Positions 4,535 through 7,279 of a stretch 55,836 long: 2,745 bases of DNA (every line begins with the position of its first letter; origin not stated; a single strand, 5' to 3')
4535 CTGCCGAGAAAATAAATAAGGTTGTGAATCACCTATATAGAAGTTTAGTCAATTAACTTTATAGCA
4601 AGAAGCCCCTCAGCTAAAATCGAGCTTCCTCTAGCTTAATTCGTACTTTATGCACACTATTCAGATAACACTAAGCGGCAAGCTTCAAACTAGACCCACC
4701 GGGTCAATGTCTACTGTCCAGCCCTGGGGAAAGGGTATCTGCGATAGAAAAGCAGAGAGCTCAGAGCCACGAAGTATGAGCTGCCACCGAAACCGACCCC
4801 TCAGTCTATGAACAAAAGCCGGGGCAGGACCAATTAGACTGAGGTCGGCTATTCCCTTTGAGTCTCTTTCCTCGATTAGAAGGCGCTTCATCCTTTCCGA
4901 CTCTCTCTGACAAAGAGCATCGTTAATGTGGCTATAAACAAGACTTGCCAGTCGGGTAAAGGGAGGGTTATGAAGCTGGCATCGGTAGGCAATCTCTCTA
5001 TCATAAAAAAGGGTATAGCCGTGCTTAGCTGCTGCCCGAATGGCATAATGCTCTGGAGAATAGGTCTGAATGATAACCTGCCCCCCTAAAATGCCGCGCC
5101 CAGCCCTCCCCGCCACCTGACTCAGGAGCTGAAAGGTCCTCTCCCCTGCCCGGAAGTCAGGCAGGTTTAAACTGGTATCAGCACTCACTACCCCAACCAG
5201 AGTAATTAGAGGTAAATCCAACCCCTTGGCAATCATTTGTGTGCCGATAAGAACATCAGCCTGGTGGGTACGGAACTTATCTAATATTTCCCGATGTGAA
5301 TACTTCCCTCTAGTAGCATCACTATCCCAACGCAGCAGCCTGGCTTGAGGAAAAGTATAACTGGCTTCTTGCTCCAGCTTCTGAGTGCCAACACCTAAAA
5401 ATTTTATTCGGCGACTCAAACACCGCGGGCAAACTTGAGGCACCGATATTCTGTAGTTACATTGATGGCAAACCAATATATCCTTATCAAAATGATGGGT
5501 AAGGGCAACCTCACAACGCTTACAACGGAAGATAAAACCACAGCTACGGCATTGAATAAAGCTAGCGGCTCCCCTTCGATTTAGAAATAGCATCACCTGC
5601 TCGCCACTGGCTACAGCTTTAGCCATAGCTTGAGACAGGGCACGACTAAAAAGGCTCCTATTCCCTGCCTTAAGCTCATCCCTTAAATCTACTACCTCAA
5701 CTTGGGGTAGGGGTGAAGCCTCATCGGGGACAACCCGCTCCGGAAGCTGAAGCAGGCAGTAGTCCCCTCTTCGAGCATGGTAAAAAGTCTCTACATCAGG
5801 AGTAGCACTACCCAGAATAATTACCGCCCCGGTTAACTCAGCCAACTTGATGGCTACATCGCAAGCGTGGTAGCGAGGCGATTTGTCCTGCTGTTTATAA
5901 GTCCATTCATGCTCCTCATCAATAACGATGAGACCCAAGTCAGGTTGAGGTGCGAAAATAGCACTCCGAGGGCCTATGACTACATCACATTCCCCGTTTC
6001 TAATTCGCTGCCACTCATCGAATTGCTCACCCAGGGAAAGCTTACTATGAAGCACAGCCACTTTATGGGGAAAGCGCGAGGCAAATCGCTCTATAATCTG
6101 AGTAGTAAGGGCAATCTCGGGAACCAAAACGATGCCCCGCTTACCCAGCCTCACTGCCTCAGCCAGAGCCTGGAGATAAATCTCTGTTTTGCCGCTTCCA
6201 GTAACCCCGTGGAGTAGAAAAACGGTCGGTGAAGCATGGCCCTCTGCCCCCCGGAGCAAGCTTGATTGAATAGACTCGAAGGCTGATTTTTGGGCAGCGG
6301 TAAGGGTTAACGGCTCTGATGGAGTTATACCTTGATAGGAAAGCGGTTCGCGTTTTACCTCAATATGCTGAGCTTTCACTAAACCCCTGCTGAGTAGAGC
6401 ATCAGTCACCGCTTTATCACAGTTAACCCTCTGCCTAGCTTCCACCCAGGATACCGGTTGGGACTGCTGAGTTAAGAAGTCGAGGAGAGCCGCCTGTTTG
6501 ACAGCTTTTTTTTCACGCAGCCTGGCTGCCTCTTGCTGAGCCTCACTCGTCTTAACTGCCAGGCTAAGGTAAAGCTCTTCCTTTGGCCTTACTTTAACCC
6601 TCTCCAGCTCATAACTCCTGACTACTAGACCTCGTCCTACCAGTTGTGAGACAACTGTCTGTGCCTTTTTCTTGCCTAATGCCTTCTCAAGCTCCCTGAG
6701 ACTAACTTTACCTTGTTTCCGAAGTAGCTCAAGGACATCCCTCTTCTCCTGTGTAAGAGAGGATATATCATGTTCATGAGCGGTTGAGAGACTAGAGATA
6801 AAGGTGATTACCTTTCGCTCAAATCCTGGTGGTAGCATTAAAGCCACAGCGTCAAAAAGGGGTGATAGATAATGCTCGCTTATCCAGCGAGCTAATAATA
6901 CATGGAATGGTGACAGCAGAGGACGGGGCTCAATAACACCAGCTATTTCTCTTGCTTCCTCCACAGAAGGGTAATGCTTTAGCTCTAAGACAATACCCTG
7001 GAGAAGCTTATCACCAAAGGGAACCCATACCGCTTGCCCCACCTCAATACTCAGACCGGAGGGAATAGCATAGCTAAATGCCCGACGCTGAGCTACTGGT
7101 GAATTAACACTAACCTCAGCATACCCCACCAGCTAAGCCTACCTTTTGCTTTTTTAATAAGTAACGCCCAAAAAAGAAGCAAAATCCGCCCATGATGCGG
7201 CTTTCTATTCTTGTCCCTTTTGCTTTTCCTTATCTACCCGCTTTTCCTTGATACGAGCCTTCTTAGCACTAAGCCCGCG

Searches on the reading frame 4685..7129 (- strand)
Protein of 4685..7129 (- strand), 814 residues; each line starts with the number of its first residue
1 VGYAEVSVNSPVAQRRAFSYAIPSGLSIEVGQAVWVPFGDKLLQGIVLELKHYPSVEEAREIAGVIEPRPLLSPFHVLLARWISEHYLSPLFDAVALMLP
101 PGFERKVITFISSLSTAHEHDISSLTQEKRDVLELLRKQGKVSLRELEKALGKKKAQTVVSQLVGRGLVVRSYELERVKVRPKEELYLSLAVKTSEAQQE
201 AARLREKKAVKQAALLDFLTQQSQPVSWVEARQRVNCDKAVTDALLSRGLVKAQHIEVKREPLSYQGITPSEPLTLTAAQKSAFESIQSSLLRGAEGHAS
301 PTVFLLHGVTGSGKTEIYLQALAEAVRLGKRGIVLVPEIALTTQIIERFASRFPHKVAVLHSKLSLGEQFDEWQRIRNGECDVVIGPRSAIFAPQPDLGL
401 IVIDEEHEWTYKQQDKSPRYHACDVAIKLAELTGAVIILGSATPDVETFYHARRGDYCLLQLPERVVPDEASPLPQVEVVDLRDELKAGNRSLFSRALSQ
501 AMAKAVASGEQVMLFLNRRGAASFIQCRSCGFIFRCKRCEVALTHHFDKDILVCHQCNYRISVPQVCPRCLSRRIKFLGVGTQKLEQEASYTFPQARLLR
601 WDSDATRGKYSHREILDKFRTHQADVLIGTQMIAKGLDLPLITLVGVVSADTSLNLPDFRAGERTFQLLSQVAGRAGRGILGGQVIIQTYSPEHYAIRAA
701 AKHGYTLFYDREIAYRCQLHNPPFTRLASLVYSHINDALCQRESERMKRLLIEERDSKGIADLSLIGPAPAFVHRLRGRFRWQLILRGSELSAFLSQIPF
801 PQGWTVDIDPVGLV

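Call 54: search_protein_families(library=pfam, proteins=[window:4685-7129:-], max_evalue=0.00001)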
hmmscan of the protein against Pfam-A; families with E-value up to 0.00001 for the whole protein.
window:4685-7129:- (814 aa): 6 families
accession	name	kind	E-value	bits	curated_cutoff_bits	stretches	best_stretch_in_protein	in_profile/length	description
PF17764.6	PriA_3primeBD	-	2.7e-21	75.7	22.7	1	6-100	2-96/96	3'DNA-binding domain (3'BD)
PF00270.35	DEAD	-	3.2e-17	63.2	26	1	303-445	16-161/167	DEAD/DEAH box helicase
PF18074.6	PriA_C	-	7.8e-13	49.5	26.9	1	723-810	1-95/95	Primosomal protein N C-terminal domain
PF04851.21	ResIII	-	8.7e-13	48.9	22.5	1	275-445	3-163/164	Type III restriction enzyme, res subunit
PF00271.37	Helicase_C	-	4.5e-12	46.6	23.5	1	611-678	53-108/110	Helicase conserved C-terminal domain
PF18319.7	Zn_ribbon_PriA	-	1.3e-06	28.7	26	1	536-560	1-25/27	PriA DNA helicase Cys-rich region (CRR) domain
